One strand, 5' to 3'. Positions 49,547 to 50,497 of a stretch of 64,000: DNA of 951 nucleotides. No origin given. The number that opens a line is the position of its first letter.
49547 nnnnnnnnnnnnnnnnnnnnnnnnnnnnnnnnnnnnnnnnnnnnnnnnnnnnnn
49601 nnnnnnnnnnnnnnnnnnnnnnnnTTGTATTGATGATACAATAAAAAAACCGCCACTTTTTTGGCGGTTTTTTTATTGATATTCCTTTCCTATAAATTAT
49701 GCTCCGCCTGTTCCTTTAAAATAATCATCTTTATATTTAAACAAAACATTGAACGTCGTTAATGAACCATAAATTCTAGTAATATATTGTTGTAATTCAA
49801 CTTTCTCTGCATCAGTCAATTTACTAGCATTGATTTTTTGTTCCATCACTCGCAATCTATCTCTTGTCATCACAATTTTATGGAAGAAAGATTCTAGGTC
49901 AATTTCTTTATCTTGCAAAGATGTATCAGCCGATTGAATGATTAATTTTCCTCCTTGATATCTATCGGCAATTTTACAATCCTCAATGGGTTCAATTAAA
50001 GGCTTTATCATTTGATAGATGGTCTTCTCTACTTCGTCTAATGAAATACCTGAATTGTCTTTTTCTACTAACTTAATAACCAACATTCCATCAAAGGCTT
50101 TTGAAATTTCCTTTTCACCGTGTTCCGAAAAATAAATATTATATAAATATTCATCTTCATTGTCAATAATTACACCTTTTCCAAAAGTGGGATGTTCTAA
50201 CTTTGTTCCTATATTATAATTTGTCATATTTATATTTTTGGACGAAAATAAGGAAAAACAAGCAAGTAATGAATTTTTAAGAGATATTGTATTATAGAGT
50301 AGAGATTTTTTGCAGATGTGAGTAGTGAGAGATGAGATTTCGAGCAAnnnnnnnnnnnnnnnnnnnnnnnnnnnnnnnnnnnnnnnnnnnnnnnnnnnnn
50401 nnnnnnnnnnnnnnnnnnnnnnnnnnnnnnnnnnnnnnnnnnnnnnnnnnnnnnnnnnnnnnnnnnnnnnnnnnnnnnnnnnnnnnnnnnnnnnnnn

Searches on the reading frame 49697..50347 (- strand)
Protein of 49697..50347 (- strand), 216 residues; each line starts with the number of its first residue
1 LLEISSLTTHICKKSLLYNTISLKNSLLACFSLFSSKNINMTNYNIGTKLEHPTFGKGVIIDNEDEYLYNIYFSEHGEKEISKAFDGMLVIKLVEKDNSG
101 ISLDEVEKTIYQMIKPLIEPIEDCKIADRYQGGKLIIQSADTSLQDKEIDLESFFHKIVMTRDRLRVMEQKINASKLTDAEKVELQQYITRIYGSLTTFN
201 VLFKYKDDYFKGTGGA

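Call 7: search_protein_families(library=pfam, proteins=[window:49697-50347:-])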
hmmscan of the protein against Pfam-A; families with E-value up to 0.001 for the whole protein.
window:49697-50347:- (216 aa): 0 families

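Call 20: find_encoding_contigs(protein=window:49697-50347:-, flank=10000, max_places=10)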
Protein window:49697-50347:- (216 aa): no gene with exactly this product is on record in the collection.

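Call 25: find_encoding_contigs(protein=window:49697-50227:-, flank=10000, max_places=10)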
Protein window:49697-50227:- (176 aa): 23 contigs read that carry it; 10 places shown.
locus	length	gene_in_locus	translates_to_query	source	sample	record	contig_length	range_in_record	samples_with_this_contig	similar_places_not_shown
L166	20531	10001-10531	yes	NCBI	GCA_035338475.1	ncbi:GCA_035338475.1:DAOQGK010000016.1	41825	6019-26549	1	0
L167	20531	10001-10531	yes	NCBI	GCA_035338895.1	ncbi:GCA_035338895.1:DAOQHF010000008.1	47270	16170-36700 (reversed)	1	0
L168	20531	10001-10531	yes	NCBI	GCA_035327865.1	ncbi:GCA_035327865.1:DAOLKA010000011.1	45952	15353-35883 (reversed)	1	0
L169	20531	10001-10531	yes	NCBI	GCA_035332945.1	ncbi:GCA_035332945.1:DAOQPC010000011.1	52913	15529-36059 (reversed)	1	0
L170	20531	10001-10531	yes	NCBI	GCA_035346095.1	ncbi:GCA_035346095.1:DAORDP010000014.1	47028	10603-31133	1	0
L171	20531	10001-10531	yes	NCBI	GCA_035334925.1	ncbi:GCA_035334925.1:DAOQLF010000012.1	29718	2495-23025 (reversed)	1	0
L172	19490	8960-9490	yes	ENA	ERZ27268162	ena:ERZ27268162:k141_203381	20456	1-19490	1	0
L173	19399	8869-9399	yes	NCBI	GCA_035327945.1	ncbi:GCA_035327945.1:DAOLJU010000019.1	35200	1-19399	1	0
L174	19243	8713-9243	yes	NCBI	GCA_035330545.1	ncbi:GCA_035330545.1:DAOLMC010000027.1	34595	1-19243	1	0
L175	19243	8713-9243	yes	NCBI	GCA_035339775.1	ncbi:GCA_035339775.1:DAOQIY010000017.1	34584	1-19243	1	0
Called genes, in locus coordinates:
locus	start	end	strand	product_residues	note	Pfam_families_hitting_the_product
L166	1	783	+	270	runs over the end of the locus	-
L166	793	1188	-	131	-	-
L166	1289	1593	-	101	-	-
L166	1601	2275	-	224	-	PF01578:Cytochrom_C_asm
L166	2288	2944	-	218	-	PF01061:ABC2_membrane (weak)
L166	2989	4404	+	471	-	PF00289:Biotin_carb_N, PF02655:ATP-grasp_3 (faint), PF02786:CPSase_L_D2, PF02222:ATP-grasp, PF07478:Dala_Dala_lig_C, PF02785:Biotin_carb_C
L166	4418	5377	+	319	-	PF05721:PhyH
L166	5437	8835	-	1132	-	PF02310:B12-binding, PF03308:MeaB, PF02492:cobW (weak), PF01642:MM_CoA_mutase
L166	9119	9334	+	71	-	-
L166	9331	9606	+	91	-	PF15738:YafQ_toxin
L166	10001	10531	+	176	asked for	-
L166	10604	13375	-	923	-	PF11791:Aconitase_B_N, PF06434:Aconitase_2_N, PF00330:Aconitase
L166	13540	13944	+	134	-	PF01878:EVE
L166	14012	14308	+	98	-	-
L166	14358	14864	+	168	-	PF00027:cNMP_binding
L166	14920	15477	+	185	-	PF12867:DinB_2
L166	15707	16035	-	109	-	PF06803:DUF1232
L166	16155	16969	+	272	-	PF06342:DUF1057 (weak), PF00561:Abhydrolase_1, PF00975:Thioesterase (weak), PF12146:Hydrolase_4, PF12697:Abhydrolase_6, PF12695:Abhydrolase_5 (faint)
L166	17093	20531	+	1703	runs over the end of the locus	PF00082:Peptidase_S8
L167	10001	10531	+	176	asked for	-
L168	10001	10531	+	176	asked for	-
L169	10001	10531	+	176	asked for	-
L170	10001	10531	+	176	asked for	-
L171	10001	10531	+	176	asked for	-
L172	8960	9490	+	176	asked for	-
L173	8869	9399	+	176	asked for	-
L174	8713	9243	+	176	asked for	-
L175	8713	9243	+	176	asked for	-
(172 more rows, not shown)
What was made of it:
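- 49697..50227 (-): Left flank gene 'p216': 176-aa hypothetical protein, true start MTNYNIG. It is transcribed divergently from icmF in the ancestral arrangement. The identical protein occurs in conspecific MAGs (call 25).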

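Call 38: search_protein_families(library=padloc, proteins=[window:49697-50227:-, L166:9119-9334:+, L166:9331-9606:+], max_evalue=0.01)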
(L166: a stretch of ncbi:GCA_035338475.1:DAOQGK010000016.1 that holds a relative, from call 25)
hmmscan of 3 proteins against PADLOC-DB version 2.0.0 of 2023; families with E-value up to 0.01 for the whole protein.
window:49697-50227:- (176 aa): 0 families

L166:9119-9334:+ (71 aa): 0 families

L166:9331-9606:+ (91 aa): 0 families

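Call 39: search_protein_families(library=ncbifam, proteins=[window:49697-50227:-, L166:9119-9334:+, L166:9331-9606:+], max_evalue=0.001)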
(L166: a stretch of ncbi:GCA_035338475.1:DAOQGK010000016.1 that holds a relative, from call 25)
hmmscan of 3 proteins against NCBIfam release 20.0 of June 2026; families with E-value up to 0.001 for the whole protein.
window:49697-50227:- (176 aa): 0 families

L166:9119-9334:+ (71 aa): 0 families

L166:9331-9606:+ (91 aa): 2 families
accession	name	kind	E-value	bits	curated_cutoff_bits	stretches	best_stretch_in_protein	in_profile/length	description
TIGR00053.1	TIGR00053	subfamily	2.9e-21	75.9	87.25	1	3-91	2-91/92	YafQ family addiction module toxin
TIGR02385.1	RelE_StbE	subfamily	4.9e-20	71.8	27.9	1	4-91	1-88/88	type II toxin-antitoxin system mRNA interferase toxin, RelE/StbE family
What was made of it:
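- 49697..50227 (-): No Pfam, NCBIfam or PADLOC hit (calls 7, 38, 39).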
